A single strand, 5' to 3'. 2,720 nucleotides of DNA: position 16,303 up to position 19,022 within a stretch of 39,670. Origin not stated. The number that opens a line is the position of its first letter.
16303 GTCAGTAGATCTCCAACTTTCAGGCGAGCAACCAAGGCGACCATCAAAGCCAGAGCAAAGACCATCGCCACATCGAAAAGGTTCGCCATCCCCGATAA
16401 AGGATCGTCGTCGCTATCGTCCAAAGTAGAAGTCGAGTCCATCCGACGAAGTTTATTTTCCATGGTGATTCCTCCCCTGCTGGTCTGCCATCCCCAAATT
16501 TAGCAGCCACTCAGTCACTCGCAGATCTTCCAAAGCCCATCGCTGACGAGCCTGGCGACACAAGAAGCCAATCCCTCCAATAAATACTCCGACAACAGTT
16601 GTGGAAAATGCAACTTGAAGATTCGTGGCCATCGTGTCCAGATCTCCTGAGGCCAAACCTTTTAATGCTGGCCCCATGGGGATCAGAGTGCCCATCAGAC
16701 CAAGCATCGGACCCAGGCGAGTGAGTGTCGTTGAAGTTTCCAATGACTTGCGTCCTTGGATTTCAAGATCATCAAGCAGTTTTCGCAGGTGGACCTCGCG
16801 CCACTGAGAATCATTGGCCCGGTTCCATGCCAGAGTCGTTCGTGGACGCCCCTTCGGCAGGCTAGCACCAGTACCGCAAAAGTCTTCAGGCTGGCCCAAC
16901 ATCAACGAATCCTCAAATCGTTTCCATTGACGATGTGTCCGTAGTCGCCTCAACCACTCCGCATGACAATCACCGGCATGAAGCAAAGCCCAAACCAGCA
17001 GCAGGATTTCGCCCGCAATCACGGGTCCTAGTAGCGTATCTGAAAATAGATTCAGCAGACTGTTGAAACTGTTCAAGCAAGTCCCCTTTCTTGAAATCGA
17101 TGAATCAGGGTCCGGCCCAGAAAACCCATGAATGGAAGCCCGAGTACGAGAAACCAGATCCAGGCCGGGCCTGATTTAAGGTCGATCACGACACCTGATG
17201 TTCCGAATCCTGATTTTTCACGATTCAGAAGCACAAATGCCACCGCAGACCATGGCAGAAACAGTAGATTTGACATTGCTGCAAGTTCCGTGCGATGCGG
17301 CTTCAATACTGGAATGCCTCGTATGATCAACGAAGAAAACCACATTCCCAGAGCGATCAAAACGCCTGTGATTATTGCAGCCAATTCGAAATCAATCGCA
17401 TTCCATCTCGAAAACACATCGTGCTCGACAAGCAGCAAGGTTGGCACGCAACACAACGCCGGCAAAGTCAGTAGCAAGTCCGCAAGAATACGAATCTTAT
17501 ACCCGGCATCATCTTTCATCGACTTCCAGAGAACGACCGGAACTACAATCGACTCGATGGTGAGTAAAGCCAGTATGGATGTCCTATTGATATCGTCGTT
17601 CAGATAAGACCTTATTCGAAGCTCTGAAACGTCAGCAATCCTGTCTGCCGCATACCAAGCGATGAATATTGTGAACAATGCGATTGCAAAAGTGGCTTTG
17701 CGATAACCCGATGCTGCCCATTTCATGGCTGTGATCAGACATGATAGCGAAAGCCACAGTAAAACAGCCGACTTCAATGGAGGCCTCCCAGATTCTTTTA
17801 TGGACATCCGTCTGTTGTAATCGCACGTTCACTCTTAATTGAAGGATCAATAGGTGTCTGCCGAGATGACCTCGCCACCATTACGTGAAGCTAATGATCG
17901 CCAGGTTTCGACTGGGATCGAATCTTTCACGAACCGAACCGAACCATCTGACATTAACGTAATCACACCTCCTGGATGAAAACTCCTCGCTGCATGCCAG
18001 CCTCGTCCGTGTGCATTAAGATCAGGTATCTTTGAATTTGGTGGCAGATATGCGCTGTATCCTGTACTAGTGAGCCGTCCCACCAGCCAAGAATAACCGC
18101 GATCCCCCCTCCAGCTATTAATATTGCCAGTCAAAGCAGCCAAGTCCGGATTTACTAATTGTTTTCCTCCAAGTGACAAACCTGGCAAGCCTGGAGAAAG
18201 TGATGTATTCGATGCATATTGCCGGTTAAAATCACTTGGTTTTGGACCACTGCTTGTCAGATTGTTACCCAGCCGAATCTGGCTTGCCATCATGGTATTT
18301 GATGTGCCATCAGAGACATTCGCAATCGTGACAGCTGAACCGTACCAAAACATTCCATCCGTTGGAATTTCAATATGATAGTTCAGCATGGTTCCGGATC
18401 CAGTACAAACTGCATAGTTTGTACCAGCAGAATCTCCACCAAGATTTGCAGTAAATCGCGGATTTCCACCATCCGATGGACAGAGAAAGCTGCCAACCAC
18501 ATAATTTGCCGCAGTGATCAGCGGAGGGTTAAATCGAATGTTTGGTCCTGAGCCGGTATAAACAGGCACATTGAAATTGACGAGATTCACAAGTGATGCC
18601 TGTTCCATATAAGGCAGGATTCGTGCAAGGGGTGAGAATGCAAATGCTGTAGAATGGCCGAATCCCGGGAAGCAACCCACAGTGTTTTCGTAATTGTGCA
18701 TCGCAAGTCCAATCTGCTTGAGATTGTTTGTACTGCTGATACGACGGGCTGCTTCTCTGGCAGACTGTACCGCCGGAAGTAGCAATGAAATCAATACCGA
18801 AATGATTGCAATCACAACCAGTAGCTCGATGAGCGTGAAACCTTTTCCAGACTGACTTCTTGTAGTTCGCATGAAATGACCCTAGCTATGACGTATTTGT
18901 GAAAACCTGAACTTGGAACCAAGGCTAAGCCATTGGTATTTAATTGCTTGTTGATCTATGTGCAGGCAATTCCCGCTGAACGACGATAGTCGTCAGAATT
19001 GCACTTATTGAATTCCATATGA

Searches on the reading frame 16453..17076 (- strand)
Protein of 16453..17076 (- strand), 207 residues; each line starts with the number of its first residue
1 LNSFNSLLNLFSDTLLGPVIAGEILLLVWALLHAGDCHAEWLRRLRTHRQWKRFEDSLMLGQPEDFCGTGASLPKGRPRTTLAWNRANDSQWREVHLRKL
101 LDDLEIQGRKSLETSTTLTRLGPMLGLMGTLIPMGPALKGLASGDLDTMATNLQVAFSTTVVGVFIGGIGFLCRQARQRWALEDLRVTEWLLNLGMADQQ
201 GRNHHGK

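Call 10: search_protein_families(library=pfam, proteins=[window:16453-17076:-], max_evalue=0.01)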
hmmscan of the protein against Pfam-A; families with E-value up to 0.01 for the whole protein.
window:16453-17076:- (207 aa): 1 family
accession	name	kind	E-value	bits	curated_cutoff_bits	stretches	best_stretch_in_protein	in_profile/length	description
PF01618.21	MotA_ExbB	-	1.8e-10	41.1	22.9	1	91-172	25-108/127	MotA/TolQ/ExbB proton channel family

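Call 57: search_protein_families(library=ncbifam, proteins=[window:16453-17076:-], max_evalue=0.01)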
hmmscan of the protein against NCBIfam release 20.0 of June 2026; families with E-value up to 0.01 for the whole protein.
window:16453-17076:- (207 aa): 1 family
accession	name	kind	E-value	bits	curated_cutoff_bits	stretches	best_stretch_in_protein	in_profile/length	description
NF005997.1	PRK08124.1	equivalog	0.0056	15.7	340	1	109-169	141-199/259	flagellar motor stator protein MotA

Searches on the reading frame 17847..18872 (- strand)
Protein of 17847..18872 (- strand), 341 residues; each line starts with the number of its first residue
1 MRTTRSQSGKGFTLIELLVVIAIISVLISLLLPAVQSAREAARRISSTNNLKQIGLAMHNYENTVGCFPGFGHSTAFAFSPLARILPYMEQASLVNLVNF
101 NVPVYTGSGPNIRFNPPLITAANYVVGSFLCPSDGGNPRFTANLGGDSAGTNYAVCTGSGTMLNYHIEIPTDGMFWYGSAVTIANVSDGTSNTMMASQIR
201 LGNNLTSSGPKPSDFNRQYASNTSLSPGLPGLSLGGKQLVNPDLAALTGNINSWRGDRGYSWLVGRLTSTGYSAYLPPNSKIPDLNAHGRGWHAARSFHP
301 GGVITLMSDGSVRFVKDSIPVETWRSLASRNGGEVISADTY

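Call 10: search_protein_families(library=pfam, proteins=[window:17847-18872:-], max_evalue=0.01)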
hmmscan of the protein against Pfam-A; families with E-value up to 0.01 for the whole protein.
window:17847-18872:- (341 aa): 3 families
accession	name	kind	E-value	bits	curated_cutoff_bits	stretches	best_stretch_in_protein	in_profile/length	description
PF07596.16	SBP_bac_10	-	6.9e-54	184.1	23.3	1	36-321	1-267/268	Protein of unknown function (DUF1559)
PF07963.17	N_methyl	-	6.6e-07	29.1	21.2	1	10-31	5-26/27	Prokaryotic N-terminal methylation motif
PF12148.14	TTD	-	0.004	17.4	29.1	0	156-205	87-134/155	Tandem tudor domain within UHRF1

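Call 43: find_homologous_proteins(query=window:17847-18872:-, max_evalue=1e-60)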
Query window:17847-18872:- (341 aa): 213 proteins with E <= 1e-60 among 8000 candidates; the best 120 are listed.
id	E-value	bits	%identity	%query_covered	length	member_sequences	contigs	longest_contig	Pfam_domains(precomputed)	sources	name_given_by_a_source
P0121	9.8e-217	737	97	100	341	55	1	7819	PF07963.18,PF07596.17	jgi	jgi:prepilin-type N-terminal cleavage/methylation domain-containing protein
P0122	3.6e-175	600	77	100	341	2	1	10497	PF07963.18,PF07596.17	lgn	-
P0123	2.8e-170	584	74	100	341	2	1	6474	PF07963.18,PF07596.17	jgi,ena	jgi:prepilin-type N-terminal cleavage/methylation domain-containing protein/prepilin-type processing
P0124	1.1e-168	579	74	100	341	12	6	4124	PF07963.18,PF07596.17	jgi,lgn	jgi:prepilin-type N-terminal cleavage/methylation domain-containing protein/prepilin-type processing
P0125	1.9e-167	575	75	97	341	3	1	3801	PF07963.18,PF07596.17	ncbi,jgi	jgi:prepilin-type N-terminal cleavage/methylation domain-containing protein/prepilin-type processing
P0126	1.1e-150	520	100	70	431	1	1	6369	PF07963.18,PF07596.17,PF02511.21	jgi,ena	jgi:prepilin-type N-terminal cleavage/methylation domain-containing protein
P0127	5.3e-123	429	61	97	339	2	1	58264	PF07963.18,PF07596.17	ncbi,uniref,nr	ncbi:DUF1559 domain-containing protein [Tautonia rosea]|uniref:DUF1559 domain-containing protein n=1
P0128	3.2e-121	423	60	97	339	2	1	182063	PF07963.18,PF07596.17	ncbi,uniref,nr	ncbi:DUF1559 domain-containing protein [Tautonia marina]|uniref:DUF1559 domain-containing protein n=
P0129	1.3e-120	421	59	97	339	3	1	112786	PF07963.18,PF07596.17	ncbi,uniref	ncbi:DUF1559 domain-containing protein [Tautonia sp. JC769]|uniref:DUF1559 domain-containing protein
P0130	9.5e-107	375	56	97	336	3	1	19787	PF07963.18,PF07596.17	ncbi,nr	ncbi:MAG: prepilin-type N-terminal cleavage/methylation domain-containing protein [Planctomycetales 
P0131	1.9e-105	371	55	97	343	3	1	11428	PF07963.18,PF07596.17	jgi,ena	-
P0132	5.9e-105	369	54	97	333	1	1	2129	PF07963.18,PF07596.17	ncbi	-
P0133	3.1e-104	367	55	97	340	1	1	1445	PF07963.18,PF07596.17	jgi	jgi:prepilin-type N-terminal cleavage/methylation domain-containing protein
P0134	4.5e-104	366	56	97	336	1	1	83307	PF07963.18,PF07596.17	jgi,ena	-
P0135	3.6e-103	363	55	97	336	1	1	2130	PF07963.18,PF07596.17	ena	-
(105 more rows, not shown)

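Call 44: find_encoding_contigs(protein=P0122, flank=6000, max_places=3)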
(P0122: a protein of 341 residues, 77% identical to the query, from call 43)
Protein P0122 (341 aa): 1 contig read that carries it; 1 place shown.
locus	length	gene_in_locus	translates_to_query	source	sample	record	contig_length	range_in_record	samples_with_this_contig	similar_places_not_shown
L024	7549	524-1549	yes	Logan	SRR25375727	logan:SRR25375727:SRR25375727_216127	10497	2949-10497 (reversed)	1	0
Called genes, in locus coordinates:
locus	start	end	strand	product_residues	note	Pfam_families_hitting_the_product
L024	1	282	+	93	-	?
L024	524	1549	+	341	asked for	PF07963:N_methyl (weak), PF07596:SBP_bac_10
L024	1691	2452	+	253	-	-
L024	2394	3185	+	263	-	-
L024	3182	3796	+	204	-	PF01618:MotA_ExbB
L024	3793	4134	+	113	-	PF09919:DUF2149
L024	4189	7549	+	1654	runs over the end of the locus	PF02514:CobN-Mg_chel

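Call 45: find_encoding_contigs(protein=P0123, flank=6000, max_places=3)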
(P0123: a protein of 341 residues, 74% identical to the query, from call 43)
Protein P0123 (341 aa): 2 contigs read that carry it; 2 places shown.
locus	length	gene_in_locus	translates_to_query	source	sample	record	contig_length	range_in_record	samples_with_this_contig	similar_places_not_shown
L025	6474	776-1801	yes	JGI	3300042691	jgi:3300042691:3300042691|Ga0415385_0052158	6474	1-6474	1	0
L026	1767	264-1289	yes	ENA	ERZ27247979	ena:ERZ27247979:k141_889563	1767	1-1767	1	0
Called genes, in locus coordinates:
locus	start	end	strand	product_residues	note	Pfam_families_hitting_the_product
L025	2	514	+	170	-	?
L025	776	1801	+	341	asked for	PF07963:N_methyl (weak), PF07596:SBP_bac_10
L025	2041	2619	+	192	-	-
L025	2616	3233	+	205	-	PF01618:MotA_ExbB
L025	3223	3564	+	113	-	PF09919:DUF2149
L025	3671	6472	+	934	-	?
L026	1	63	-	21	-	?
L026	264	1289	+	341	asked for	PF07963:N_methyl (weak), PF07596:SBP_bac_10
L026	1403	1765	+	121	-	?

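Call 46: find_encoding_contigs(protein=P0125, flank=4000, max_places=3)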
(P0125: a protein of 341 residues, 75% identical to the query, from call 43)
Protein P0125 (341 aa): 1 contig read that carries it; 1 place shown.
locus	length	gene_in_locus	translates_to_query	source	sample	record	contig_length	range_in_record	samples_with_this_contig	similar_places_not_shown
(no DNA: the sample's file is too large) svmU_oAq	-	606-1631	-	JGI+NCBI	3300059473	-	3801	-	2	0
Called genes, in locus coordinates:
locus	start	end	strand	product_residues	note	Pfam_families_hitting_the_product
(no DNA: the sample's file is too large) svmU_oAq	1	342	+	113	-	?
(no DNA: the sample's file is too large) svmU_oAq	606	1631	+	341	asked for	PF07963:N_methyl (weak), PF07596:SBP_bac_10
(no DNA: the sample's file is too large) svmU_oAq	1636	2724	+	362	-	PF14339:DUF4394 (faint)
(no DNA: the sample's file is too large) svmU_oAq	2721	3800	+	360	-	?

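Call 57: search_protein_families(library=ncbifam, proteins=[window:17847-18872:-], max_evalue=0.01)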
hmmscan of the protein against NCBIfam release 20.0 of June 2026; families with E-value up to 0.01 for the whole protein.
window:17847-18872:- (341 aa): 14 families
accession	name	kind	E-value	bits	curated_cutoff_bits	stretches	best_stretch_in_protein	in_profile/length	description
TIGR01710.1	typeII_sec_gspG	equivalog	3.6e-09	36.7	88.85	1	10-69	1-60/134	type II secretion system major pseudopilin GspG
NF040999.1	pilin_ComGC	equivalog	4.2e-08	33.3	75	1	10-54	2-46/84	competence type IV pilus major pilin ComGC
TIGR04294.2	pre_pil_HX9DG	domain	1.1e-07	31.3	19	1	295-316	1-22/22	H-X9-DG-CTERM domain-containing protein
TIGR02532.1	IV_pilin_GFxxxE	domain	2.7e-07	30.1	16.3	1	10-32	2-24/24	prepilin-type N-terminal cleavage/methylation domain-containing protein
NF041013.1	T4P_ComGE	equivalog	4.5e-07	29.9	49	1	10-47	4-41/83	competence type IV pilus minor pilin ComGE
NF007862.0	PRK10574.1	equivalog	2e-06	28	138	1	9-37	4-32/145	prepilin peptidase-dependent pilin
TIGR01708.2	typeII_sec_gspH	equivalog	2.1e-06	27.8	80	1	10-40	2-32/169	type II secretion system minor pseudopilin GspH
TIGR02596.1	TIGR02596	subfamily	2.3e-06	27.8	70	1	12-52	1-41/196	Verru_Chthon cassette protein D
NF041775.1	typeIV_PilA_Myxo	equivalog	0.00013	22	400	1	8-58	9-59/214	type IV pilin protein PilA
NF041002.1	pilin_ComGF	equivalog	0.00027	21.2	80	1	10-49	2-41/139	competence type IV pilus minor pilin ComGF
NF040982.1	ComGD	equivalog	0.00032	21.1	70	1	10-37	2-29/139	competence type IV pilus minor pilin ComGD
TIGR01707.1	gspI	equivalog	0.00052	20.5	44.35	1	11-46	1-36/101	type II secretion system minor pseudopilin GspI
NF007800.0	PRK10506.1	equivalog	0.00079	19.3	158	1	7-51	6-50/163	prepilin peptidase-dependent protein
TIGR02599.1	TIGR02599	subfamily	0.006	15.9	256.5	1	11-47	1-37/361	Verru_Chthon cassette protein C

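Call 60: find_encoding_contigs(protein=P0124, flank=4000, max_places=10)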
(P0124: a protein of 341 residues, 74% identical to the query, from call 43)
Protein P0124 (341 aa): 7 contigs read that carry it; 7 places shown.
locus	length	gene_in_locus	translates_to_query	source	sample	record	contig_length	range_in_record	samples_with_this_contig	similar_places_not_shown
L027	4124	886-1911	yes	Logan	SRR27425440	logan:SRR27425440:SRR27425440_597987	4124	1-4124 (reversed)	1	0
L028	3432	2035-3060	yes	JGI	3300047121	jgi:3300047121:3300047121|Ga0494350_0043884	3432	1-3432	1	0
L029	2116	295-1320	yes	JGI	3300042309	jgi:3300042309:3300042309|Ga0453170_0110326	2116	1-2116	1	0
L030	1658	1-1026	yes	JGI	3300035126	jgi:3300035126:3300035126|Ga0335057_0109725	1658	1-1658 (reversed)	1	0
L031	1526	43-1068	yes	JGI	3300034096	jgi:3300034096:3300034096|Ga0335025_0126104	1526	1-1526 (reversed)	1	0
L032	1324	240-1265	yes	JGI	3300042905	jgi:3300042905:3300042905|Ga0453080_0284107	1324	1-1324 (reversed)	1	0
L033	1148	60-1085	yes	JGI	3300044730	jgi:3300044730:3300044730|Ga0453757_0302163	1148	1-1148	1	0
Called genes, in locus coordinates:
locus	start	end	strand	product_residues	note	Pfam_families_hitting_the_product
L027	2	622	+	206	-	?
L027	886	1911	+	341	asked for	PF07963:N_methyl (weak), PF07596:SBP_bac_10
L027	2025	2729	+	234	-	-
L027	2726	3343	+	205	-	PF01618:MotA_ExbB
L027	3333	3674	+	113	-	PF09919:DUF2149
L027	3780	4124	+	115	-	?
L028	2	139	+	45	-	?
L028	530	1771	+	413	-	PF02492:cobW, PF07683:CobW_C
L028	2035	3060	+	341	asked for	PF07963:N_methyl (weak), PF07596:SBP_bac_10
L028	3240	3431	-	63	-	?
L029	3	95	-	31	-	?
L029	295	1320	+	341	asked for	PF07963:N_methyl (weak), PF07596:SBP_bac_10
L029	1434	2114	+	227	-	?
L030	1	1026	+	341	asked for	PF07963:N_methyl (weak), PF07596:SBP_bac_10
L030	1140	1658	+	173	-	?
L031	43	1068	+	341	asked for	PF07963:N_methyl (weak), PF07596:SBP_bac_10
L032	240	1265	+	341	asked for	PF07963:N_methyl (weak), PF07596:SBP_bac_10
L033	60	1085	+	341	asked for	PF07963:N_methyl (weak), PF07596:SBP_bac_10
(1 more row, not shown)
